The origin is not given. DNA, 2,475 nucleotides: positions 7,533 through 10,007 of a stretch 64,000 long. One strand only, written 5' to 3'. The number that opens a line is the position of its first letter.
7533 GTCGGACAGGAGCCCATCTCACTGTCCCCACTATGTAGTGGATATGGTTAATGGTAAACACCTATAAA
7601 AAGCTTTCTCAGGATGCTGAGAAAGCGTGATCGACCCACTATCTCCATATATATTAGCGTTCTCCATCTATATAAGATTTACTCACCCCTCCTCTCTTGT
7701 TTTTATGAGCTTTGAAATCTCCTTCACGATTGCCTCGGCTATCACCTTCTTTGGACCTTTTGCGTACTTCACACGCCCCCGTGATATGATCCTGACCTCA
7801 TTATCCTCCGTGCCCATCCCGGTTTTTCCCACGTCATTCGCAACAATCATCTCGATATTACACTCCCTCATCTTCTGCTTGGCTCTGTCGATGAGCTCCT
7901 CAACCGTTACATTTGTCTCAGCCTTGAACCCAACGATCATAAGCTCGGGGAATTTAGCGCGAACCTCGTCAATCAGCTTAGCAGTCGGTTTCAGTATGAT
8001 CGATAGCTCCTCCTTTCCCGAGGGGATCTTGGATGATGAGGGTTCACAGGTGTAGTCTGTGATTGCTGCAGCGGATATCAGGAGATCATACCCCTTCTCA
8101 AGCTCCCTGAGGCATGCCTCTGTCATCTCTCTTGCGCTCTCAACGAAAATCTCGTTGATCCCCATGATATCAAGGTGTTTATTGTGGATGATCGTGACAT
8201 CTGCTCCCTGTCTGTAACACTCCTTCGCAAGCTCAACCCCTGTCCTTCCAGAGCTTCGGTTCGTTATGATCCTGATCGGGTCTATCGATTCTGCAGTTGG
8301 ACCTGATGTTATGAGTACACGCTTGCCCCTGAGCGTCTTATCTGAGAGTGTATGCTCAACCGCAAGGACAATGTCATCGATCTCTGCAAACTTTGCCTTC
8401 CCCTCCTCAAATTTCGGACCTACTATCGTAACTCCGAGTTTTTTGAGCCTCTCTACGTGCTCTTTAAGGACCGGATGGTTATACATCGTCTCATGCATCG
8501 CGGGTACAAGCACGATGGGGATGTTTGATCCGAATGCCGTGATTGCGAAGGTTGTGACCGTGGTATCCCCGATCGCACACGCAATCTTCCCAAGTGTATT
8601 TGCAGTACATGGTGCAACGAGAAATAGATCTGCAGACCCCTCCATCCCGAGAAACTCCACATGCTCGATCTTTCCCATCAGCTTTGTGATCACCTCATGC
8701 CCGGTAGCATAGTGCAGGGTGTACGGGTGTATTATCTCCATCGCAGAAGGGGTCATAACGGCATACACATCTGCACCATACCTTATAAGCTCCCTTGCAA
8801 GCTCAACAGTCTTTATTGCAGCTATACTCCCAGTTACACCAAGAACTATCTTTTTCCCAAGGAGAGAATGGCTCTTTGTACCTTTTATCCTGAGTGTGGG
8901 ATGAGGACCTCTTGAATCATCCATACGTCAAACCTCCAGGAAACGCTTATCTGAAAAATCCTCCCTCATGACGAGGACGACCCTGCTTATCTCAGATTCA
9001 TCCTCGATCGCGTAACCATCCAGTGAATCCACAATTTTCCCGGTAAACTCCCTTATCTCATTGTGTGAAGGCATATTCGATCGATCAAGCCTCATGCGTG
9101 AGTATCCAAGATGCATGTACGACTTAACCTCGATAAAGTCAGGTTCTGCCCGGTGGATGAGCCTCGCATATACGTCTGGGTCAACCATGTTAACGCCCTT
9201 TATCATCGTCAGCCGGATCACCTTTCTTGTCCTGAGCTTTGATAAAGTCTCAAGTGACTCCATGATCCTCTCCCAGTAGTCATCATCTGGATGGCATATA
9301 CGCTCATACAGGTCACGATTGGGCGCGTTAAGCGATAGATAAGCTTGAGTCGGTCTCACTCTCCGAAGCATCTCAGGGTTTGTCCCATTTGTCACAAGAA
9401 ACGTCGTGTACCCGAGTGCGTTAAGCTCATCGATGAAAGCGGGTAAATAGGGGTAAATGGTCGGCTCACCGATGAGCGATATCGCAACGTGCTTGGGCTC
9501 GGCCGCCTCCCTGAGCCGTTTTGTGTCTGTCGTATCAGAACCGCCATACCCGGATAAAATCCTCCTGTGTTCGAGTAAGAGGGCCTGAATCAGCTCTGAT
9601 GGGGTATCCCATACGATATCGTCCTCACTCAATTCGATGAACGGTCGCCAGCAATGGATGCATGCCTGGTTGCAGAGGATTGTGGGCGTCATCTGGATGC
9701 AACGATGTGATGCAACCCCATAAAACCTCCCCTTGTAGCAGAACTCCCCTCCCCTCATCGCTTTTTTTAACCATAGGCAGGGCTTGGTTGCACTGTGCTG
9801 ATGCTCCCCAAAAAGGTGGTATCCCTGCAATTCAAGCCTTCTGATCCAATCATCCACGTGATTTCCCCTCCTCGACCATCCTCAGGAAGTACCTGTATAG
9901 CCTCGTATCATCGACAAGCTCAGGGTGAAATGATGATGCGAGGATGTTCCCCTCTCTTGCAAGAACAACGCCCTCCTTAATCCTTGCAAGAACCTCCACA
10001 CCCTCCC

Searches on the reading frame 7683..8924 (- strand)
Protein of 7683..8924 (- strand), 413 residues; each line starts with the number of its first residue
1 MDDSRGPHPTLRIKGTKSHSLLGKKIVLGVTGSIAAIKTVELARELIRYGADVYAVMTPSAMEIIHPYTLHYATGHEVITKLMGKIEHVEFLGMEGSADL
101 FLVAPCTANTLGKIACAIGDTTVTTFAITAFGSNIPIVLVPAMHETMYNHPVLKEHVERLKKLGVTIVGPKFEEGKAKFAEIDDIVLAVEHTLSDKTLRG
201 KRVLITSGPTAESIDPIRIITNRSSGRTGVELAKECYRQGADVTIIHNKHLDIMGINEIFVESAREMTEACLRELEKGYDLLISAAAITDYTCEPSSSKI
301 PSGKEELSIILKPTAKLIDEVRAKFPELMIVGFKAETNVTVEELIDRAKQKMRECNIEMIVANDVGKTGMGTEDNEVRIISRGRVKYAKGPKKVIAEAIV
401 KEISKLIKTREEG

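Call 68: search_protein_families(library=pfam, proteins=[window:7683-8924:-], max_evalue=1e-8)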
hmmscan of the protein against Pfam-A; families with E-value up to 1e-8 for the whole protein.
window:7683-8924:- (413 aa): 2 families
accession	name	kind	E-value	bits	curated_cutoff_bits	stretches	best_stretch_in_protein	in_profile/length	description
PF04127.22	DFP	-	1.4e-54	185.1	22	1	198-380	1-186/186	DNA/pantothenate metabolism flavoprotein C-terminal domain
PF02441.25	Flavoprotein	-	1e-31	110.1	22.7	1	24-189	1-158/162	Flavoprotein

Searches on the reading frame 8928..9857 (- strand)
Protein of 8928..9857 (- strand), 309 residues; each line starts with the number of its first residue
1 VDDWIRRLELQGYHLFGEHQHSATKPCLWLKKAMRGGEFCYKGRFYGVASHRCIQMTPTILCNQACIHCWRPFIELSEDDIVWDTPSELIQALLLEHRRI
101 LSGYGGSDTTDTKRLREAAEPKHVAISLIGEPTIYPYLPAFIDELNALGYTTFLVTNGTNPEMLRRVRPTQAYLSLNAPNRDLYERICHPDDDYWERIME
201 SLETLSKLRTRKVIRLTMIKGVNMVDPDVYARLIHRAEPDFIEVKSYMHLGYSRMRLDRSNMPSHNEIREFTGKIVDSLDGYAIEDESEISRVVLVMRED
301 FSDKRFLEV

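Call 68: search_protein_families(library=pfam, proteins=[window:8928-9857:-], max_evalue=1e-8)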
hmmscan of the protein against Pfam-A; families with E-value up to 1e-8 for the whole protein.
window:8928-9857:- (309 aa): 2 families
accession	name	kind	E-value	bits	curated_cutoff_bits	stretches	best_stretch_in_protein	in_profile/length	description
PF08608.17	Wyosine_form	-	3.4e-23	82.1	22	1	236-297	1-62/63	Wyosine base formation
PF04055.27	Radical_SAM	-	1.8e-16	61.2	29.5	1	58-230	3-162/166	Radical SAM superfamily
